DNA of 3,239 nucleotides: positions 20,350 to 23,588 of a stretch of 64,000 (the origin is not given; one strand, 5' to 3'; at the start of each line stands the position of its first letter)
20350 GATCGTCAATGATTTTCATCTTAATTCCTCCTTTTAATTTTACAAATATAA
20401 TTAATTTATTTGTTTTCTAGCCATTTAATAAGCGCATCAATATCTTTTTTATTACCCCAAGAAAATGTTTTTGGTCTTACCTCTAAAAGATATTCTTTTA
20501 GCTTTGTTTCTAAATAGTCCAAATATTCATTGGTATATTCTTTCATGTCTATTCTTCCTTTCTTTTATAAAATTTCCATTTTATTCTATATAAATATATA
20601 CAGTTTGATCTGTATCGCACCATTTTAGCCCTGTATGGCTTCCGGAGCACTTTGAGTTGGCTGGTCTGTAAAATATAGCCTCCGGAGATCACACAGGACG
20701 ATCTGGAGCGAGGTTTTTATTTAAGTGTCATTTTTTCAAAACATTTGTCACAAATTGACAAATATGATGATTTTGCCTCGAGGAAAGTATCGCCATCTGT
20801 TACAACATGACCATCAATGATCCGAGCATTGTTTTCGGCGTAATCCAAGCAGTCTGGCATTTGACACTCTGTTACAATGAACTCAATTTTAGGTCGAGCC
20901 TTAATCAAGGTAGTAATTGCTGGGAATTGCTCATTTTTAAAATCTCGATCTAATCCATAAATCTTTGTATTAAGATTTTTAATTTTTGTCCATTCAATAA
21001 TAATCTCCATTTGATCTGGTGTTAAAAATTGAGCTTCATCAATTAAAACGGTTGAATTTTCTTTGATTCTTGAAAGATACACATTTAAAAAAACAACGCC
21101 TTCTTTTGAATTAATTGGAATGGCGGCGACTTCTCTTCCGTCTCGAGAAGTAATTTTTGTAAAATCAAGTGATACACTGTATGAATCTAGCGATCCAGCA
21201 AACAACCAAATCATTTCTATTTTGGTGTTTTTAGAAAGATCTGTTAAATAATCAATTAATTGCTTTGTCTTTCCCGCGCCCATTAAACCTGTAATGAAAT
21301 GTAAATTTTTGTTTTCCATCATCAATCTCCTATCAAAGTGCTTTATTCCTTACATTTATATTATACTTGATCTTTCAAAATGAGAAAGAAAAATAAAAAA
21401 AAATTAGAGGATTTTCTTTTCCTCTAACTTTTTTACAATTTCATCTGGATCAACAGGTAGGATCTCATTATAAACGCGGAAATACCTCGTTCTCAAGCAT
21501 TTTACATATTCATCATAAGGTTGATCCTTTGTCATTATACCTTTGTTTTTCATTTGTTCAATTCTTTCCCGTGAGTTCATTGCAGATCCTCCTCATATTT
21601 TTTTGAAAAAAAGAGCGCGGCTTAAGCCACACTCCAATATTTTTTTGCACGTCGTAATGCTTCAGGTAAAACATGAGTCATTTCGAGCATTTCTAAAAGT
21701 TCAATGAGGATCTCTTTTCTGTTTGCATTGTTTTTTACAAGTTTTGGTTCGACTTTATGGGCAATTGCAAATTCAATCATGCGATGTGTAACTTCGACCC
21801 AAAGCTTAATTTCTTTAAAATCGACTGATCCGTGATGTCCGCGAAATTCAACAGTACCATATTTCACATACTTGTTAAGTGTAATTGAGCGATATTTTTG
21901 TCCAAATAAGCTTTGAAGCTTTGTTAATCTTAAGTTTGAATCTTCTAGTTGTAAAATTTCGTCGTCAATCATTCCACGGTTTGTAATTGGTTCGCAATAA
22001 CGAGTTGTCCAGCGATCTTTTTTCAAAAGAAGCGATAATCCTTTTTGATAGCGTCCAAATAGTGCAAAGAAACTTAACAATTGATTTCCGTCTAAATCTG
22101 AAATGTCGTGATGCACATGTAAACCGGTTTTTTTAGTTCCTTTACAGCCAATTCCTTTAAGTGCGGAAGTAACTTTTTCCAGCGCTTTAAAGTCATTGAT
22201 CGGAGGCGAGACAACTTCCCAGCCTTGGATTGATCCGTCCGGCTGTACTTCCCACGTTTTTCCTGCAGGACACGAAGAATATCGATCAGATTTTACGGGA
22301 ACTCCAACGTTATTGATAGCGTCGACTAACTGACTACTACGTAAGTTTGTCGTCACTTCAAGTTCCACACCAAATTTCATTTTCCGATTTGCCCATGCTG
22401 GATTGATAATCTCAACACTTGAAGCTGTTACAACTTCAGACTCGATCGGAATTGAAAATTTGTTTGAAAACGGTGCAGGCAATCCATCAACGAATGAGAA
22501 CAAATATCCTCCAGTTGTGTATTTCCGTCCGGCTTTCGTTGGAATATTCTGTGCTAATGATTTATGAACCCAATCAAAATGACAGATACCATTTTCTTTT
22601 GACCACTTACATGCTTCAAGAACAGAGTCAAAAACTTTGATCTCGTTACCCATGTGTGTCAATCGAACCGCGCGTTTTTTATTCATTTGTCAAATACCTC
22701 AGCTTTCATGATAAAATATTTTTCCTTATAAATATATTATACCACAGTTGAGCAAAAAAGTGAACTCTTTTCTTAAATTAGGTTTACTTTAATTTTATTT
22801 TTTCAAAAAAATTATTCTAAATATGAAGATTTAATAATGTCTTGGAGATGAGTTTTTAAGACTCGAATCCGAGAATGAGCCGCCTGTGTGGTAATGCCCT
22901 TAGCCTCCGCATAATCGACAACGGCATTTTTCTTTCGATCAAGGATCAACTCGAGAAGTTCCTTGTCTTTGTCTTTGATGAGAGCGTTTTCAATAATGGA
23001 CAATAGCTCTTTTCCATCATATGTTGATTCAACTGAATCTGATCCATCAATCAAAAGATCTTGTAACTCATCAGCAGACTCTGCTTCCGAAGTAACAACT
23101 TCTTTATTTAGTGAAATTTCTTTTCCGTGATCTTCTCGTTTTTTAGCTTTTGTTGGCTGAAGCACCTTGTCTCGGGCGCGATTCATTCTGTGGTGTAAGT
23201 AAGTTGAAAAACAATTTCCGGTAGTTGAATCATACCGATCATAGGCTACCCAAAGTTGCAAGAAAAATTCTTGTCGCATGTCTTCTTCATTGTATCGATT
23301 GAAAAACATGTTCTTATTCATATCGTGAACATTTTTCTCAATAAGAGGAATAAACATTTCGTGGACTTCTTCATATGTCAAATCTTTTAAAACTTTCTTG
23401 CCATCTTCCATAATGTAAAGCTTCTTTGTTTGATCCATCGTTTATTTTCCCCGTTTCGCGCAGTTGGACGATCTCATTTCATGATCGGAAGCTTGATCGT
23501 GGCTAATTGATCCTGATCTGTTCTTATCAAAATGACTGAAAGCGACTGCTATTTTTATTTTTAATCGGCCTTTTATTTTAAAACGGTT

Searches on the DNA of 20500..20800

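Call 99: search_with_rna_model(model_id=R1, source=window, start=20500, end=20800, max_evalue=10, filters=off, show_alignments=2)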
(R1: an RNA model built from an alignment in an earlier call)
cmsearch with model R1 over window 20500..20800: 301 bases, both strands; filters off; matches with E-value up to 10: 5.
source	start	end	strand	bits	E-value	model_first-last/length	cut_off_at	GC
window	20628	20699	+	11.2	0.0021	1-62/62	no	0.53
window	20628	20699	-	7.9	0.021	1-62/62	no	0.53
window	20576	20585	+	0.3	4.6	36-45/62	no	0.2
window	20700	20742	+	-0.4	7.6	1-62/62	no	0.33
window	20700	20709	-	-0.5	8.2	1-62/62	no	0.6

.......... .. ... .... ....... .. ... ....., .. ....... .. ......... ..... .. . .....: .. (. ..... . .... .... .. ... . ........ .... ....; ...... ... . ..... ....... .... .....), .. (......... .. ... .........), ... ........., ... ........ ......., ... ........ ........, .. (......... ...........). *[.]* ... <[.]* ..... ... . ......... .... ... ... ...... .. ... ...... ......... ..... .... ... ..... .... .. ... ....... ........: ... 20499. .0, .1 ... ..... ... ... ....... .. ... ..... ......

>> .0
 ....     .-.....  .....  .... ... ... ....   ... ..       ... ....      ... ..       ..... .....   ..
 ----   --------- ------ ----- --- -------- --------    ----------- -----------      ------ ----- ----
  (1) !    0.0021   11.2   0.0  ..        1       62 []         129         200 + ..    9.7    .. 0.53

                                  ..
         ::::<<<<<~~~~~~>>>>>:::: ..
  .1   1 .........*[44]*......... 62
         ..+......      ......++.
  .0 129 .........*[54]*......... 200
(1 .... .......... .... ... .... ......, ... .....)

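Call 107: search_rna_families(source=window, start=20540, end=20760, threshold=evalue, max_evalue=10)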
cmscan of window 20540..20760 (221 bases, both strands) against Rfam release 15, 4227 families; matches with E-value up to 10: 2.
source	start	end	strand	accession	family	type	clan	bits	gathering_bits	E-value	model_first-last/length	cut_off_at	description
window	20540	20566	-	RF01360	CRISPR-DR47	Gene; CRISPR;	-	12.8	39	8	1-37/37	no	CRISPR RNA direct repeat element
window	20566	20673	+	RF02043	HOTTIP_4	Gene; lncRNA;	-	11.8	45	6.3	57-166/166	no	HOXA transcript at the distal tip, conserved region 4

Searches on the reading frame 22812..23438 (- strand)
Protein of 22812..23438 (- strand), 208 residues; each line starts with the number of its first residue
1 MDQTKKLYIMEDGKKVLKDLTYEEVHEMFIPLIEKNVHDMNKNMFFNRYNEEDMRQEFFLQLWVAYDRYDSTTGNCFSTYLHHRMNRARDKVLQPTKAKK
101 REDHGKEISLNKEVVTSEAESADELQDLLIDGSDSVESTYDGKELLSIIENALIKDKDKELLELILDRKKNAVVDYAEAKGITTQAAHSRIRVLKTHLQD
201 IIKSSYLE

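Call 94: search_protein_families(library=ncbifam, proteins=[window:22812-23438:-], max_evalue=0.001)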
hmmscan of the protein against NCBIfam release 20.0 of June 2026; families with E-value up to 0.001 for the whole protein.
window:22812-23438:- (208 aa): 9 families
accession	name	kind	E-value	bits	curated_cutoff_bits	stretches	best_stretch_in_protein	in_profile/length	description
TIGR02937.1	sigma70-ECF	superfamily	1.3e-07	31.4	42.9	1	33-199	10-162/165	sigma-70 family RNA polymerase sigma factor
NF007228.0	PRK09646.1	subfamily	4.9e-06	26.3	226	1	32-126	38-134/194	ECF RNA polymerase sigma factor SigK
TIGR02984.1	Sig-70_plancto1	subfamily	1.7e-05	24.5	183.75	1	47-164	34-151/189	RNA polymerase sigma-70 factor, Planctomycetaceae-specific subfamily 1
NF004113.0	PRK05602.1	equivalog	3.9e-05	23.4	208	1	39-99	60-120/211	RNA polymerase sigma factor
NF005248.0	PRK06759.1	equivalog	0.00011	22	133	1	18-94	2-69/156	RNA polymerase factor sigma-70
NF007223.0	PRK09641.1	equivalog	0.00056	19.8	209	1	30-151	24-132/187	RNA polymerase sigma factor SigW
TIGR02479.1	FliA_WhiG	subfamily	0.00062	19.6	189.6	0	28-139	4-120/224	FliA/WhiG family RNA polymerase sigma factor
NF009172.0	PRK12519.1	subfamily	0.00066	19.3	222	0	37-107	42-111/194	RNA polymerase sigma factor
TIGR02989.1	Sig-70_gvs1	subfamily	0.00075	19.5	124.55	0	44-200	21-156/158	RNA polymerase sigma-70 factor, Rhodopirellula/Verrucomicrobium family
